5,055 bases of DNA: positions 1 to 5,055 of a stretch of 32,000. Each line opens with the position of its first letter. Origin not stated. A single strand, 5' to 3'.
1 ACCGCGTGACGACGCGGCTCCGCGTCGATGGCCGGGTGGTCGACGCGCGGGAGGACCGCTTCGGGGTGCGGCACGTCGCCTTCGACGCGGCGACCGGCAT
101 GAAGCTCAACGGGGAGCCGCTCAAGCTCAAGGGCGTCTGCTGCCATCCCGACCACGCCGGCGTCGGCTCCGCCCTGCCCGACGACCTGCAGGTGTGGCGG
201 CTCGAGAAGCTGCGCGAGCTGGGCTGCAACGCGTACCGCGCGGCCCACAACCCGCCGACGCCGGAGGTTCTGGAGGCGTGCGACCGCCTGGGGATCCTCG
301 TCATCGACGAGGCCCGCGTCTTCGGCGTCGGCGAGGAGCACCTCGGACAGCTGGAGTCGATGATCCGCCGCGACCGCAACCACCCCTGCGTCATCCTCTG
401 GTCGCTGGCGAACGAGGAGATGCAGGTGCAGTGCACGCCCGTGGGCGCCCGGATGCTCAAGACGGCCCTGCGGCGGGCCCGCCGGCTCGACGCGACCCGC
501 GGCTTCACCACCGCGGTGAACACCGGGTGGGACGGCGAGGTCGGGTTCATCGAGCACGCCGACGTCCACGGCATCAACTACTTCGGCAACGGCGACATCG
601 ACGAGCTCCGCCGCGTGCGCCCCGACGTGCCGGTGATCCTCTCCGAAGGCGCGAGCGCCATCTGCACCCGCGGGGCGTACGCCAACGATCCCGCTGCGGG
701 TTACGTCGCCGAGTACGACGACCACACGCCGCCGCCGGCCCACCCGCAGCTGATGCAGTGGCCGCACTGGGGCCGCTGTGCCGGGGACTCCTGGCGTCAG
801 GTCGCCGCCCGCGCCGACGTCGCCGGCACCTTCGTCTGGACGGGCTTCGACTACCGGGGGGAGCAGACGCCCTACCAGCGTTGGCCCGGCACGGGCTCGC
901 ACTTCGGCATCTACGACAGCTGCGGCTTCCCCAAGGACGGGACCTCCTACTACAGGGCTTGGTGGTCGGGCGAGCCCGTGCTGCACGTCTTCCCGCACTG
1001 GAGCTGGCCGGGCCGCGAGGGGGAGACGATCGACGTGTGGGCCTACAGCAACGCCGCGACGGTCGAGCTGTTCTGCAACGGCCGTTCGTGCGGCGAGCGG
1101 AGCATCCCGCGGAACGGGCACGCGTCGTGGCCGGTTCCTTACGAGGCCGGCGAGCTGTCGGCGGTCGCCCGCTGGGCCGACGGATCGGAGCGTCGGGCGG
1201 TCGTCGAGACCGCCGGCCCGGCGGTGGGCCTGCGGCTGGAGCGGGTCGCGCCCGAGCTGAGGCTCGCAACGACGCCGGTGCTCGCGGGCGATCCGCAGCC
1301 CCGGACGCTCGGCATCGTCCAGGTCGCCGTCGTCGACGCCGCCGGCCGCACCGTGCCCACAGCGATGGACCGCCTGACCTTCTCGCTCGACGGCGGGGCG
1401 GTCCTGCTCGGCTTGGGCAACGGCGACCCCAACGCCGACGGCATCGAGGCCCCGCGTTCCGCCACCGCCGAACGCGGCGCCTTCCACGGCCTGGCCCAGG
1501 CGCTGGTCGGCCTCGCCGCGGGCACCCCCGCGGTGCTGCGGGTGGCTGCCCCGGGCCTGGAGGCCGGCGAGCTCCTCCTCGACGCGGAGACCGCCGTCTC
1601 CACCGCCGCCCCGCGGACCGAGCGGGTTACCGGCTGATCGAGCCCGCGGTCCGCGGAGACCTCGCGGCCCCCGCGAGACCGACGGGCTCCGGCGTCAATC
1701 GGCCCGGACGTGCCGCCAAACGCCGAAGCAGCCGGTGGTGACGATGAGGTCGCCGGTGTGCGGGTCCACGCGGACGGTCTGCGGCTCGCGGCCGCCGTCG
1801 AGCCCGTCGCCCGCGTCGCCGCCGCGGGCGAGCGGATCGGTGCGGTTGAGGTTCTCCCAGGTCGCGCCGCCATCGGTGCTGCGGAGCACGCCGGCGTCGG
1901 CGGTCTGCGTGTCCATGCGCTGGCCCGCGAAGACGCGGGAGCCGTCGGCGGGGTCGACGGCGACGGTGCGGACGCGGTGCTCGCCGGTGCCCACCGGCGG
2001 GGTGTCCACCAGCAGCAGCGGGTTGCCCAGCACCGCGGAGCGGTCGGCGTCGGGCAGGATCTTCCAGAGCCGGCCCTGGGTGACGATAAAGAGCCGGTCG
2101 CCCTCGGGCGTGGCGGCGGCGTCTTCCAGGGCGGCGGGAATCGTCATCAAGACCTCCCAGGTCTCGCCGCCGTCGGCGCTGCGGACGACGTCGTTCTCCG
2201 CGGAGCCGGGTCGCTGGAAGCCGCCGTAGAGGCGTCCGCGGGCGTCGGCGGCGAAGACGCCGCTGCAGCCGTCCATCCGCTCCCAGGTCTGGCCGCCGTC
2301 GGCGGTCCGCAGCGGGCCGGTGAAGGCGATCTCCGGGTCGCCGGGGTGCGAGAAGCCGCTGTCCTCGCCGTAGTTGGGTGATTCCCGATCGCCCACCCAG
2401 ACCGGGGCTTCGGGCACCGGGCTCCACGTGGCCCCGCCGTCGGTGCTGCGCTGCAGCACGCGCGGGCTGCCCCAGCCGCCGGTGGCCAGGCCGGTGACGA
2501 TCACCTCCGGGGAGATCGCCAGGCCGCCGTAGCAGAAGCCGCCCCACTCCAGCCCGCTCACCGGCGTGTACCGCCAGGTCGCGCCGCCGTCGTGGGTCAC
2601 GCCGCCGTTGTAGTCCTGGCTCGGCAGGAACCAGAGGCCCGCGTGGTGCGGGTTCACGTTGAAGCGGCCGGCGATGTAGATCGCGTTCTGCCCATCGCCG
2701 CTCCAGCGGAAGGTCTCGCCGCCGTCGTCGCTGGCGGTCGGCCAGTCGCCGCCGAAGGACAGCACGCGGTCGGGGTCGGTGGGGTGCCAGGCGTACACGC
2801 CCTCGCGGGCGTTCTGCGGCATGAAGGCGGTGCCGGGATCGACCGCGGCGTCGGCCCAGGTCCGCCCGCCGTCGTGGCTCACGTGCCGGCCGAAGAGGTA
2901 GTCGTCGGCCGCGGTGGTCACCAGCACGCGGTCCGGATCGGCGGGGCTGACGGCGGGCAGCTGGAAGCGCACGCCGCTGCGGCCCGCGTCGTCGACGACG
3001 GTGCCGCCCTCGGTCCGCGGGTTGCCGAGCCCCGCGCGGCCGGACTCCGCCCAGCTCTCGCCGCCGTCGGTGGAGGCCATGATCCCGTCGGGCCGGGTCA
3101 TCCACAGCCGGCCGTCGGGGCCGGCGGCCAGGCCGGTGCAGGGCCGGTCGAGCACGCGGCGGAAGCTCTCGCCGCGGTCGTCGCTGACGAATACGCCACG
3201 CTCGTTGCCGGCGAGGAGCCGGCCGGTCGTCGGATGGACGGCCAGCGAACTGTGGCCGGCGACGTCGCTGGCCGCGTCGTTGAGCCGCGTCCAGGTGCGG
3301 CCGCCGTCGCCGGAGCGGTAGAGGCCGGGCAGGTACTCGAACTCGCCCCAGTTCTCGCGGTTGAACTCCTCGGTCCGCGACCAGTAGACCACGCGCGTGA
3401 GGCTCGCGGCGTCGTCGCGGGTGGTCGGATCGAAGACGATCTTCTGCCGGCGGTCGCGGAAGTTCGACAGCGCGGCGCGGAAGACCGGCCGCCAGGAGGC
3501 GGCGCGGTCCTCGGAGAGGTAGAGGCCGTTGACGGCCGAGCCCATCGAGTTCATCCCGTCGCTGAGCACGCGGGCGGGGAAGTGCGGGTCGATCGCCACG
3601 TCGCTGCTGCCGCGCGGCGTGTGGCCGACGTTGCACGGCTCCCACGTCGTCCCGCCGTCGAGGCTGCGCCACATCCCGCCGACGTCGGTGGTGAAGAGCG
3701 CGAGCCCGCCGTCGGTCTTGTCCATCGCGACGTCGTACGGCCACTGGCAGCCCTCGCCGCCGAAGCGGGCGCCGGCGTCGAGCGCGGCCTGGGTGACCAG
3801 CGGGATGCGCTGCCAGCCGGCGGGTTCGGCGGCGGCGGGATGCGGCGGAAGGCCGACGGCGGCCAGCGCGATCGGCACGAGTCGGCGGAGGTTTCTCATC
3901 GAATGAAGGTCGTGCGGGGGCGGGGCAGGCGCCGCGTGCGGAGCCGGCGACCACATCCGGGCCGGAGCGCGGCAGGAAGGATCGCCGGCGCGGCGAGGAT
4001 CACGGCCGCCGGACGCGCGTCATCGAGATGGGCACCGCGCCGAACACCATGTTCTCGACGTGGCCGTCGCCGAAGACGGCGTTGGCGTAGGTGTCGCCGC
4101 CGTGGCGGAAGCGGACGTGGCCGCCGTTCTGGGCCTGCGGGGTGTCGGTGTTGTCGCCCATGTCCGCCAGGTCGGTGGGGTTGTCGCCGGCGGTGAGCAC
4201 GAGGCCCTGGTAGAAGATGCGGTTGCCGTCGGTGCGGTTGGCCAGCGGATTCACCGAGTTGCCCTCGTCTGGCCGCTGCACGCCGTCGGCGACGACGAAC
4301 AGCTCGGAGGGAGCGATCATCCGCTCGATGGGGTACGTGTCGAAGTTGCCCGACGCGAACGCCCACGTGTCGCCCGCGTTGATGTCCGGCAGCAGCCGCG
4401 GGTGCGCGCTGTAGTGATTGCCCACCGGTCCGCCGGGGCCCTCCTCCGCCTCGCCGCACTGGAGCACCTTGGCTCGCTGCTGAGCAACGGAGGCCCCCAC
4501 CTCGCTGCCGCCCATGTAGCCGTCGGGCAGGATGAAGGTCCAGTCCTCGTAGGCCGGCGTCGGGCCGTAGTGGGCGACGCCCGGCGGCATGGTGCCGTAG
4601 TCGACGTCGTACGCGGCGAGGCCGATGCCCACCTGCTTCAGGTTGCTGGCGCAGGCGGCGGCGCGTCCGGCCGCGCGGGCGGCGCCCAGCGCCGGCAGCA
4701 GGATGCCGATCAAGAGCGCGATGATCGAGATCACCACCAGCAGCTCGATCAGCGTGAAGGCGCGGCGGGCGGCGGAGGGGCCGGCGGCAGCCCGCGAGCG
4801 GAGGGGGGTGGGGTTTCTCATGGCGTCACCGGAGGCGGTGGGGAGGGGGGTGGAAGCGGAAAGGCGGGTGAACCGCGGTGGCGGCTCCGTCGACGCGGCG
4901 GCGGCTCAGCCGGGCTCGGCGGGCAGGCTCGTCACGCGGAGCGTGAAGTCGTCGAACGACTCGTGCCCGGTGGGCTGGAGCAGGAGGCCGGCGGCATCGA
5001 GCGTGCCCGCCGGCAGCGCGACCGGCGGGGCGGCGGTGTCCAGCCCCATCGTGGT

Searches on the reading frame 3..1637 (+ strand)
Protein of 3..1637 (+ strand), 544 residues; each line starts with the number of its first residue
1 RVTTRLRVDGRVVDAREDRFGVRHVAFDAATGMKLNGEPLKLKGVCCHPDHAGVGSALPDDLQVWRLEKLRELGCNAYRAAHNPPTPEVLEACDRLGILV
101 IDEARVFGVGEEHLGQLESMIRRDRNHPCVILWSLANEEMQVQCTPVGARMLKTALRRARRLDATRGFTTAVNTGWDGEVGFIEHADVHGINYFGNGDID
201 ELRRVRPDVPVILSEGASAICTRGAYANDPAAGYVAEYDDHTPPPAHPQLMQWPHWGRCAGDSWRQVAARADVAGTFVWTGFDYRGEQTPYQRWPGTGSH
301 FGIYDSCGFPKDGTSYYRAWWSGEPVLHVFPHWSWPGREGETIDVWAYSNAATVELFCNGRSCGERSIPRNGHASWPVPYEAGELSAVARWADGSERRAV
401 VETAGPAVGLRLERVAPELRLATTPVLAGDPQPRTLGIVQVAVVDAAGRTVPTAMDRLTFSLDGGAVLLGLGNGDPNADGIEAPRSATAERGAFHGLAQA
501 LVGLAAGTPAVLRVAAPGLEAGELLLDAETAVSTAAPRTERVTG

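Call 55: search_protein_families(library=pfam, proteins=[window:3-1637:+], max_evalue=0.00001)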
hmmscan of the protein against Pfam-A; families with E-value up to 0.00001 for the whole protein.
window:3-1637:+ (544 aa): 3 families
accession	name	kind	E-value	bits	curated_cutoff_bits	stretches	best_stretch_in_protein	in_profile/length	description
PF02836.23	Glyco_hydro_2_C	-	1.8e-26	93.4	21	1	33-183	8-172/302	Glycosyl hydrolases family 2, TIM barrel domain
PF16355.11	DUF4982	-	4.4e-18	65.4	23.9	1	340-396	1-59/61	Domain of unknown function (DUF4982)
PF18565.7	Glyco_hydro2_C5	-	2.6e-12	47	32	1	437-523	18-101/103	Glycoside hydrolase family 2 C-terminal domain 5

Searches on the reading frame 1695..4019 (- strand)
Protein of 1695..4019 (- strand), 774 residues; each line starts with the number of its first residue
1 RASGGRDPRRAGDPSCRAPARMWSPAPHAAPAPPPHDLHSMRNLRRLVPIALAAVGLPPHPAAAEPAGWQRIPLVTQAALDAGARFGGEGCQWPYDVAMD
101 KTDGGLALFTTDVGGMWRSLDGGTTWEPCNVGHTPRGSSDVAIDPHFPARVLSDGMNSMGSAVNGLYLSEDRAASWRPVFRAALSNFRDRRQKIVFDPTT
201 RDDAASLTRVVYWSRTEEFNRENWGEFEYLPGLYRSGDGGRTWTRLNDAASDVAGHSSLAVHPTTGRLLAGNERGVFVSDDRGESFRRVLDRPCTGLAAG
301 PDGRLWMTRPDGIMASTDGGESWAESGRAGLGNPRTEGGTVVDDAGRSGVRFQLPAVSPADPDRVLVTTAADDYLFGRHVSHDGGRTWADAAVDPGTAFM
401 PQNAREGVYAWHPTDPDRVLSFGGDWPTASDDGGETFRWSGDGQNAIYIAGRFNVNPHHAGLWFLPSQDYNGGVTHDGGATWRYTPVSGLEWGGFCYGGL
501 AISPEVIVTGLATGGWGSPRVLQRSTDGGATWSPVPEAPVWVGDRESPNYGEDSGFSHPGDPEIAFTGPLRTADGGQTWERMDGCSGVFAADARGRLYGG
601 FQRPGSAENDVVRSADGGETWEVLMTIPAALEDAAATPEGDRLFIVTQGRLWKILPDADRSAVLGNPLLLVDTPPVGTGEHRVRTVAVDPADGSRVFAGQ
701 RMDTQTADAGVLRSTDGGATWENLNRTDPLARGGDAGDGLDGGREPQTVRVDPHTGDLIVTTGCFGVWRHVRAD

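Call 55: search_protein_families(library=pfam, proteins=[window:1695-4019:-], max_evalue=0.00001)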
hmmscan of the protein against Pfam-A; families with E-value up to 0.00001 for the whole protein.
window:1695-4019:- (774 aa): 3 families
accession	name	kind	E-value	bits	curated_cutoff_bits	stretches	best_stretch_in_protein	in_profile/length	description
PF02012.26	BNR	-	6e-23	77.4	27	0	523-534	1-12/12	BNR/Asp-box repeat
PF15902.12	Sortilin-Vps10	-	1.1e-18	67.7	33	0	97-185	28-118/446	Sortilin, neurotensin receptor 3,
PF13810.12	DUF4185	-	2.6e-06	27.3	39.5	0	109-138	122-151/309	Domain of unknown function (DUF4185)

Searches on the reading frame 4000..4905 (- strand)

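Call 55: search_protein_families(library=pfam, proteins=[window:4000-4905:-], max_evalue=0.00001)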
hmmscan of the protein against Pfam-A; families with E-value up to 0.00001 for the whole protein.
window:4000-4905:- (301 aa): 2 families
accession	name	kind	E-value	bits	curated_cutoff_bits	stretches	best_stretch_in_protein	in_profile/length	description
PF07596.16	SBP_bac_10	-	1.8e-10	41.8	23.3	1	75-127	2-58/268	Protein of unknown function (DUF1559)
PF07963.17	N_methyl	-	3.4e-06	26.8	21.2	1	46-70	3-27/27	Prokaryotic N-terminal methylation motif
